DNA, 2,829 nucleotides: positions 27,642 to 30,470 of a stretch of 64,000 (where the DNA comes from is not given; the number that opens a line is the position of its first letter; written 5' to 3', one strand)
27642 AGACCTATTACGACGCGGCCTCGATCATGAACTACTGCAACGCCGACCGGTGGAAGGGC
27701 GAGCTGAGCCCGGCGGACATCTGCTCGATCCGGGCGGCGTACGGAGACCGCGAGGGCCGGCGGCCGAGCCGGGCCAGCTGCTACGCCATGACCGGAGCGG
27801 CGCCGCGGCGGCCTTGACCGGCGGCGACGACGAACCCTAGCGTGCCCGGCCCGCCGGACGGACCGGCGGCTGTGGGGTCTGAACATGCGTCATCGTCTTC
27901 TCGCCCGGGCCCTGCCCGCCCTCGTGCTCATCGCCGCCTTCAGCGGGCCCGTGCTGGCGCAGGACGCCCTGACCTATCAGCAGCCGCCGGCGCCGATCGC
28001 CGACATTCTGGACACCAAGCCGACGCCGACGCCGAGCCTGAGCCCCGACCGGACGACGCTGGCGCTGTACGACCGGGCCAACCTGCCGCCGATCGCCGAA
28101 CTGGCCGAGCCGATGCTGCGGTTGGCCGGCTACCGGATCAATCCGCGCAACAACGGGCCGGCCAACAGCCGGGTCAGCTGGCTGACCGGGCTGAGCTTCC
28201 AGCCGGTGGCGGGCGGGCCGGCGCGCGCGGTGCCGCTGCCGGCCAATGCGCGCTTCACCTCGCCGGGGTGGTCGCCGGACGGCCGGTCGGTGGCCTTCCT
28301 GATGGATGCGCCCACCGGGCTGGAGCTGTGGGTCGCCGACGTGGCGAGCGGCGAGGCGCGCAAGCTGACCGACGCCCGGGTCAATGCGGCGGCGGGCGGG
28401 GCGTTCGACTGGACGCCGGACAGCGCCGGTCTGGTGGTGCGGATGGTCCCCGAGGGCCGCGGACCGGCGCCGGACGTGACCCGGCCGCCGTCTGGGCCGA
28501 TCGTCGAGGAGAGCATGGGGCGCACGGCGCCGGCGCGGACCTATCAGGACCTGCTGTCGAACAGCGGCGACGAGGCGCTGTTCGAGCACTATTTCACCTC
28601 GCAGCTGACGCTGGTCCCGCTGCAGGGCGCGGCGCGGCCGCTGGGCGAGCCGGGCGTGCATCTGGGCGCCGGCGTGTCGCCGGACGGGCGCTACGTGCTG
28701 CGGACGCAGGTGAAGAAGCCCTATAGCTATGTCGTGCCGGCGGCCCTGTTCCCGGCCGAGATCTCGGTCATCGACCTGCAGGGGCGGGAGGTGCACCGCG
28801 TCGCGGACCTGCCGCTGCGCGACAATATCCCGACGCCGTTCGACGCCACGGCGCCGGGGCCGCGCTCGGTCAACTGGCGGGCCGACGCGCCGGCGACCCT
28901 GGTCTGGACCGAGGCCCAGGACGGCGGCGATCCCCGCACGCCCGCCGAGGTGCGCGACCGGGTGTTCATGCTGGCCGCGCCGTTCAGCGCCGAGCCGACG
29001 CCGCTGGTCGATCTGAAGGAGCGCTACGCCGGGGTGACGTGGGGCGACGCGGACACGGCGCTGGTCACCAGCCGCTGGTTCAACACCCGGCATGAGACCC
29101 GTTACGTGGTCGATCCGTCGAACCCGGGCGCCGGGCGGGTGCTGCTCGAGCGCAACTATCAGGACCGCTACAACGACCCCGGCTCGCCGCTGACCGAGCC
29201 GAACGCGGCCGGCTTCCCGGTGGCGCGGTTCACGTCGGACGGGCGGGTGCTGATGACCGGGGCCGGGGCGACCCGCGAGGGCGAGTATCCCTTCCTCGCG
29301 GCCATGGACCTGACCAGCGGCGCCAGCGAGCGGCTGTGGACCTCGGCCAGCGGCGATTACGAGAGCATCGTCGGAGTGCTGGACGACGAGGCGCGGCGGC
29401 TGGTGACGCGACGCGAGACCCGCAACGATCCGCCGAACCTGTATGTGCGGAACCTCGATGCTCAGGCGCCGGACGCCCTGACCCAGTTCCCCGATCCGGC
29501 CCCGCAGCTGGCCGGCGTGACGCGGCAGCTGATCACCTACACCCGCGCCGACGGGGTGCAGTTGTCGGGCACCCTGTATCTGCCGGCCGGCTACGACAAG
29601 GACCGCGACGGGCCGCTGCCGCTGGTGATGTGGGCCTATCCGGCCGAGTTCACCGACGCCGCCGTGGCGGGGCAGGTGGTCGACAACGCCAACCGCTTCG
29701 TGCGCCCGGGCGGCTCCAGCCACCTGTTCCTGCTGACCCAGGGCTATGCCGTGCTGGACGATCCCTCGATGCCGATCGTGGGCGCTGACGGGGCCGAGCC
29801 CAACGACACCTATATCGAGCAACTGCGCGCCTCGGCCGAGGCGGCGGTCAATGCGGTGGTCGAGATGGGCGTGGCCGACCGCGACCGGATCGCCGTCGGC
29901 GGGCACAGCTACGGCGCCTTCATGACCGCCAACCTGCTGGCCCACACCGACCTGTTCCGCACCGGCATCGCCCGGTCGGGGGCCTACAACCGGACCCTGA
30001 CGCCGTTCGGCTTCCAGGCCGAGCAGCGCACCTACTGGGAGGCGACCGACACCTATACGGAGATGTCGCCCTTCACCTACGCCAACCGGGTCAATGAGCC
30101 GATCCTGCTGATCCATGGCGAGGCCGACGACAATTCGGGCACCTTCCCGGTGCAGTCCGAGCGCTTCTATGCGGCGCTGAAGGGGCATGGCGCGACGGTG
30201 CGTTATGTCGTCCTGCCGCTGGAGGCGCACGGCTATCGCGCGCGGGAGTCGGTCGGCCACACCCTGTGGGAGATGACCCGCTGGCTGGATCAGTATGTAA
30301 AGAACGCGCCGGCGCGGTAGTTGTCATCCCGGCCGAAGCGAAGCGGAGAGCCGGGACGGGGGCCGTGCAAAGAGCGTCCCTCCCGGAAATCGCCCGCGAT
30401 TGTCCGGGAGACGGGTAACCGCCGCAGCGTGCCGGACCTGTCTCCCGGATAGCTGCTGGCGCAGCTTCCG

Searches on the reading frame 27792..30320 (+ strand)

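Call 39: search_protein_families(library=pfam, proteins=[window:27792-30320:+], max_evalue=0.00001)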
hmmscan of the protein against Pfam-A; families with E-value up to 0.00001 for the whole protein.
window:27792-30320:+ (842 aa): 3 families
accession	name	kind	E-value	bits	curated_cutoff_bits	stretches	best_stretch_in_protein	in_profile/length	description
PF00326.27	Peptidase_S9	-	7.4e-26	91.4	22.6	1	684-838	50-212/213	Prolyl oligopeptidase family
PF07676.18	PD40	-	2e-06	28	20.9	0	153-181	9-38/38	WD40-like Beta Propeller Repeat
PF02129.25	Peptidase_S15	-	8e-06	26.2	23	0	587-730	1-128/262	X-Pro dipeptidyl-peptidase (S15 family)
